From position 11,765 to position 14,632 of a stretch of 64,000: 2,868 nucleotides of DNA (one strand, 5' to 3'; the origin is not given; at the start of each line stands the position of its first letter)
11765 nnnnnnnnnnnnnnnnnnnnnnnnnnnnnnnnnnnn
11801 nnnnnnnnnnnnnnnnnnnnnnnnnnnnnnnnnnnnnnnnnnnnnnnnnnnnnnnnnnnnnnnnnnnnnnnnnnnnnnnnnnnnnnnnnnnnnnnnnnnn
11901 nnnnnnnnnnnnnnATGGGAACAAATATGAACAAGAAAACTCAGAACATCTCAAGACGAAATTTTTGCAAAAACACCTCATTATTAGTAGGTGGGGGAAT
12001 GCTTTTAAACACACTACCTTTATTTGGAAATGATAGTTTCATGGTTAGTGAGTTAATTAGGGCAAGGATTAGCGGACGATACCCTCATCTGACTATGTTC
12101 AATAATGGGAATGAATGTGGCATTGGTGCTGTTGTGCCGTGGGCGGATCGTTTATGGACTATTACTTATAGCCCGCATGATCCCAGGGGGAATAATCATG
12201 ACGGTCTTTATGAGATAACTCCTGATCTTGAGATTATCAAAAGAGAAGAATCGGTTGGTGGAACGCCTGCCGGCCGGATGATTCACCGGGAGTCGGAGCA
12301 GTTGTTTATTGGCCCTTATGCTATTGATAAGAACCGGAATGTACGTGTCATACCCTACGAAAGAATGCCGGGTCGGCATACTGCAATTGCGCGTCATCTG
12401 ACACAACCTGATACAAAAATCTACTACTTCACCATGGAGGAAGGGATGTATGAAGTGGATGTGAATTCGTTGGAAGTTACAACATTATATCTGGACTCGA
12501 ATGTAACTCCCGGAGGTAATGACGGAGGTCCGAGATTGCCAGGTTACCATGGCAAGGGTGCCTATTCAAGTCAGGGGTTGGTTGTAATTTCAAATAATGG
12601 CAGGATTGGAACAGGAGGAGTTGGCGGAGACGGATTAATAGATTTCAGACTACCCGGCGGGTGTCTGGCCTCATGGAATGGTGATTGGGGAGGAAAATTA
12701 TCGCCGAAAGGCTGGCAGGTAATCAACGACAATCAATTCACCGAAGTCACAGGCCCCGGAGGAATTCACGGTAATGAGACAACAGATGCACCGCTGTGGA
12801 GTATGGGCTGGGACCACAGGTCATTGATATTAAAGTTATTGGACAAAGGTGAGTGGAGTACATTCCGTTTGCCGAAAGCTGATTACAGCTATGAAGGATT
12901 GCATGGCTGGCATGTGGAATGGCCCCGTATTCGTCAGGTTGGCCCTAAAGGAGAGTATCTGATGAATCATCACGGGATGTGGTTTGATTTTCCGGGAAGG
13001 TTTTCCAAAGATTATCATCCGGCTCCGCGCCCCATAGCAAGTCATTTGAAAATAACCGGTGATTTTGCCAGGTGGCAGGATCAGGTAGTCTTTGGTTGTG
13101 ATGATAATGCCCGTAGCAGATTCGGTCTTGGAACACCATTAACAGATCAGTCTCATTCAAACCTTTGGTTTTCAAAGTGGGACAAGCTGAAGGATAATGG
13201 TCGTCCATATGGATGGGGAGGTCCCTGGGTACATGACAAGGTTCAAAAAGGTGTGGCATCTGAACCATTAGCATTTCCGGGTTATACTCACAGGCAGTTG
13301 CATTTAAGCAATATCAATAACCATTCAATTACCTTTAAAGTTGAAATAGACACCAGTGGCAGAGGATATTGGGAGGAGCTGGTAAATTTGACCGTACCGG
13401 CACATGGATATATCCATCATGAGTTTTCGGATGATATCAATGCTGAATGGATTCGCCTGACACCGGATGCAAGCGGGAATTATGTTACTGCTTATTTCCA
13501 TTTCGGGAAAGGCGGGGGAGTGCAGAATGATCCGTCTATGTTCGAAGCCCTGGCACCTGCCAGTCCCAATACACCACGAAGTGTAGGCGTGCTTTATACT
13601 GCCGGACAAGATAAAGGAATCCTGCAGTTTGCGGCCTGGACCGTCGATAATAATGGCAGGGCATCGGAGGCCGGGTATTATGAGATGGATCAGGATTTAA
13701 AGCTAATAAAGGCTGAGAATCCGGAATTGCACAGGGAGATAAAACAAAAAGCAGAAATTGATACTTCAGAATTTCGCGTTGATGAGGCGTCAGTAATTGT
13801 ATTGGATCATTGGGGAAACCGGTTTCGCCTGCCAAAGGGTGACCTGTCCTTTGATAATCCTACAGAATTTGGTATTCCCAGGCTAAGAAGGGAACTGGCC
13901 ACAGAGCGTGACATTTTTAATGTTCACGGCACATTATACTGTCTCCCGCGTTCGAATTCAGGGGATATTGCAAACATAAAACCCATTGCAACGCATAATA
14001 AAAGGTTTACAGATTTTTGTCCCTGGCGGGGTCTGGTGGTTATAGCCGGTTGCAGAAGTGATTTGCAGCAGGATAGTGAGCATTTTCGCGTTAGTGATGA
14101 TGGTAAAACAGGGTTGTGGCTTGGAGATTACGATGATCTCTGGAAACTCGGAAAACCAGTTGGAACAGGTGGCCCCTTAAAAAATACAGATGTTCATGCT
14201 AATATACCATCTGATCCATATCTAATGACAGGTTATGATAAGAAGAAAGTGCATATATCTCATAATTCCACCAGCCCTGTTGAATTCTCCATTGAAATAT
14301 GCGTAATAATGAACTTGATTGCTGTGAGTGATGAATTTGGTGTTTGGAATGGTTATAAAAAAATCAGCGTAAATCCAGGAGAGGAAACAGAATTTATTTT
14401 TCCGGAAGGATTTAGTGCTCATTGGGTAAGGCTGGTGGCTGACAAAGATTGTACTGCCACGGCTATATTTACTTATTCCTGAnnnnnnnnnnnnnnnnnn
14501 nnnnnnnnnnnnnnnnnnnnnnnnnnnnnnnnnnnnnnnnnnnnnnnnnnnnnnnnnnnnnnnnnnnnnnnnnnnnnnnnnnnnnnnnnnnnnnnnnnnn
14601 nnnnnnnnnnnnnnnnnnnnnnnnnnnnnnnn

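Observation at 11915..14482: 855-aa TAT-exported protein of unknown family at the core of the PUL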

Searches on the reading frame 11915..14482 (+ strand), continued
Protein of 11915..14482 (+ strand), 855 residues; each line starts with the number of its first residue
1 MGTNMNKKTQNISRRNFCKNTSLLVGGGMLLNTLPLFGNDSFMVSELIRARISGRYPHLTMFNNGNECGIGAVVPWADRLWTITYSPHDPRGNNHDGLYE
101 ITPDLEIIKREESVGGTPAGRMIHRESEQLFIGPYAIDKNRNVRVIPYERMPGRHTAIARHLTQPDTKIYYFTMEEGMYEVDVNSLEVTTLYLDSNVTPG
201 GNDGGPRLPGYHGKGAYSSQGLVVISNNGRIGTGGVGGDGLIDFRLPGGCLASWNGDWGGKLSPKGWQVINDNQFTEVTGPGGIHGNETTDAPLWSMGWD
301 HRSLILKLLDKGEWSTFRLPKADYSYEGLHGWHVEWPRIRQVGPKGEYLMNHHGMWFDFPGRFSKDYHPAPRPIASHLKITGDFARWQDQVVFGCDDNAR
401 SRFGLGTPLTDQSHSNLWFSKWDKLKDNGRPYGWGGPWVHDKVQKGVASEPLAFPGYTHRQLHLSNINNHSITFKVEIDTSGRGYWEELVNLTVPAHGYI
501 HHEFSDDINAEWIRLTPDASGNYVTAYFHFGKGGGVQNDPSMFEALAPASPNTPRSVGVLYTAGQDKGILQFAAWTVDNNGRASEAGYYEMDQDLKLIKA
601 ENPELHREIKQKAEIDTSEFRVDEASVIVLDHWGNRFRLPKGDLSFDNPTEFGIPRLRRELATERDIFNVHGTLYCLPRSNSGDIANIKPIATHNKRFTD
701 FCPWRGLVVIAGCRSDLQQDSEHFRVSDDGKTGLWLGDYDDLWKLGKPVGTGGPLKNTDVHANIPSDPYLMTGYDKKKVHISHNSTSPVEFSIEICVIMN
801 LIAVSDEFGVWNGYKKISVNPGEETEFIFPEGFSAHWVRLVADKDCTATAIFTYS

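Call 89: find_encoding_contigs(protein=P0001, flank=10000, max_places=2)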
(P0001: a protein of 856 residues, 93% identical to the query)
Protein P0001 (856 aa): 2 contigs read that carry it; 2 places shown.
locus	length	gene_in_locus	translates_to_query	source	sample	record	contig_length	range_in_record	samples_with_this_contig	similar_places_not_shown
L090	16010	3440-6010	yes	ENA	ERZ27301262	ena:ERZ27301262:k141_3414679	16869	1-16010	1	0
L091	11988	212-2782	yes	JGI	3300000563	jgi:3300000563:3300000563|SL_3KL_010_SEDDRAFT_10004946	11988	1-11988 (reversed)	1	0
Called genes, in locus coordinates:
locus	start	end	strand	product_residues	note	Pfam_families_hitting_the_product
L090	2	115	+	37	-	?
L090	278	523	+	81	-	-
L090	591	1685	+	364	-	-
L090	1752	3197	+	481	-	PF02554:CstA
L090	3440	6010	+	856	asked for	-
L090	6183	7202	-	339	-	PF00356:LacI, PF00532:Peripla_BP_1, PF13407:Peripla_BP_4, PF13377:Peripla_BP_3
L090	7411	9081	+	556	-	PF00474:SSF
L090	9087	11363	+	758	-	PF00890:FAD_binding_2 (weak), PF01266:DAO (weak), PF12831:FAD_oxidored, PF13450:NAD_binding_8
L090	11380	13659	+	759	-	PF00754:F5_F8_type_C, PF22633:F5_F8_type_C_2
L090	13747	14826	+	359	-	PF00251:Glyco_hydro_32N (faint), PF04616:Glyco_hydro_43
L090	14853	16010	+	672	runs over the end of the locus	?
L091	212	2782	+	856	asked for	-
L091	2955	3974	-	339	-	PF00356:LacI, PF00532:Peripla_BP_1, PF13407:Peripla_BP_4, PF13377:Peripla_BP_3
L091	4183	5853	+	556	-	PF00474:SSF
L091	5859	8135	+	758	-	-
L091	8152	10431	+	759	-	PF00754:F5_F8_type_C, PF22633:F5_F8_type_C_2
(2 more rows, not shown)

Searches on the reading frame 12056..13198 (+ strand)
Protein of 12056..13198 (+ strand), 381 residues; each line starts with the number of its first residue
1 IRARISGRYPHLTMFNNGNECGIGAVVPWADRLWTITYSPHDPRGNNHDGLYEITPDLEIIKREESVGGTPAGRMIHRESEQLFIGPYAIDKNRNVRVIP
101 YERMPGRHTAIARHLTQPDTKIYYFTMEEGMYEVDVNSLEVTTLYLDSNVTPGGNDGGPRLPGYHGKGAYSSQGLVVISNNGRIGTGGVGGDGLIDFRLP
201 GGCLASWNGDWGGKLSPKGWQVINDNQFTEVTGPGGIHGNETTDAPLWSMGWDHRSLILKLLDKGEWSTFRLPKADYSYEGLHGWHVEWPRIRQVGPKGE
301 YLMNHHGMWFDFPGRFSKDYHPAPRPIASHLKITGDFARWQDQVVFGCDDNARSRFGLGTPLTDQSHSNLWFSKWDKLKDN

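Call 81: predict_structure(alignment_id=A2)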
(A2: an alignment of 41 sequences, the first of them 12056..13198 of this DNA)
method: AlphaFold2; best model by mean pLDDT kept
length: 381 residues; sequences in the alignment: 41
mean_pLDDT: 90.0   pTM: 0.92
mean pLDDT of the five models: 90.0, 87.5, 87.4, 87.3, 84.3
residues with pLDDT >= 90: 266; 70-90: 85; 50-70: 24; < 50: 6
segments of 3 or more residues with pLDDT < 50: 187-192
pLDDT, mean of each block of 10 residues (from residue 1): 88 88 95 92 89 97 93 95 98 98 95 97 95 98 93 72 92 96 63 64 93 88 94 97 95 92 98 81 69 96 93 97 94 92 95 70 86 95 80
secondary structure, 60 per line:
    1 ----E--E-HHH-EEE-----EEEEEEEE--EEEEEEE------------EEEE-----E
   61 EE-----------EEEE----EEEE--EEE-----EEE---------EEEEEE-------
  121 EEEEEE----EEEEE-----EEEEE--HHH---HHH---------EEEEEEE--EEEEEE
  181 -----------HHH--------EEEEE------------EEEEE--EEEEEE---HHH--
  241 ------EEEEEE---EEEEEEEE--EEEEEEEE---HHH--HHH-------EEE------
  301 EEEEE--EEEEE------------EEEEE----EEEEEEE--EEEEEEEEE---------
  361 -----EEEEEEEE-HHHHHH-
elements in order: E14-16 E22-29 E32-38 E51-54 E60-62 E74-77 E82-85 E88-90 E96-98 E108-113 E121-126 E131-135 E141-145 E166-172 E175-180 E203-207 E220-224 E227-232 E247-252 E256-263 E266-273 E292-294 E301-305 E308-312 E325-329 E334-340 E343-351 E366-373 H375-380

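Call 84: fold_search(model_id=the predicted structure, library=pdb)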
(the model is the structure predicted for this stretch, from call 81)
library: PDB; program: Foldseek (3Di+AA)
matches with E <= 10: 1448; with E <= 0.001: 711
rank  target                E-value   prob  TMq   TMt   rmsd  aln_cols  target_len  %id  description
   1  3o4j_A                1.0e-08  1.00  0.44  0.31   9.8       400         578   14  Structure and Catalysis of Acylaminoacyl Peptidase (released 2010-11-17)
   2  7seu_D                1.1e-07  1.00  0.48  0.56   7.7       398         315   12  Crystal structure of E coli contaminant protein YncE co-purified with a plant protein (released 2022-04-20)
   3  8bbf_B                1.3e-07  1.00  0.25  0.10  19.8       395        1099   11  Structure of the IFT-A complex; IFT-A1 module (released 2022-12-07)
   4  8r8r_B                2.1e-07  1.00  0.48  0.49   6.7       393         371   15  Cryo-EM structure of the human mPSF with PAPOA C-terminus peptide (PAPOAc) (released 2024-04-10)
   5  4bl0_A                2.1e-07  1.00  0.50  0.56   9.0       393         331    8  Crystal structure of yeast Bub3-Bub1 bound to phospho-Spc105 (released 2013-09-18)
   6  6zqa_CH               2.2e-07  1.00  0.43  0.39  10.7       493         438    9  Cryo-EM structure of the 90S pre-ribosome from Saccharomyces cerevisiae, state A (Poly-Ala) (released 2020-09-23)
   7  4j0w                  2.3e-07  1.00  0.45  0.51   8.8       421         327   10  Structure of U3-55K (released 2013-06-05)
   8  3vh0_A                3.1e-07  1.00  0.50  0.58   7.2       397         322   12  Crystal structure of E. coli YncE complexed with DNA (released 2011-11-16)
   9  3vgz_A                3.4e-07  1.00  0.51  0.58   6.9       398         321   11  Crystal structure of E. coli YncE (released 2011-11-16)
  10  6u4y_E                3.4e-07  1.00  0.47  0.49   7.6       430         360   10  Crystal Structure of an EZH2-EED Complex in an Oligomeric State (released 2020-07-08)
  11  7mq8_SG               3.6e-07  1.00  0.49  0.48   7.2       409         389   10  Cryo-EM structure of the human SSU processome, state pre-A1 (released 2021-09-22)
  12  9ijj_Q                4.2e-07  1.00  0.46  0.40   8.3       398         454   10  In situ structure of the central apparatus in mouse sperm axoneme. (released 2025-06-04)
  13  9n74_SG               4.2e-07  1.00  0.38  0.34  10.5       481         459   10  SSU processome maturation and disassembly, State H (released 2025-10-29)
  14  9bhl_B                4.6e-07  1.00  0.46  0.55   7.3       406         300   11  Human proton sensing receptor GPR65 in complex with miniGs (released 2025-01-22)
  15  2i3s_A                5.4e-07  1.00  0.48  0.54   9.1       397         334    8  Bub3 complex with Bub1 GLEBS motif (released 2007-01-09)
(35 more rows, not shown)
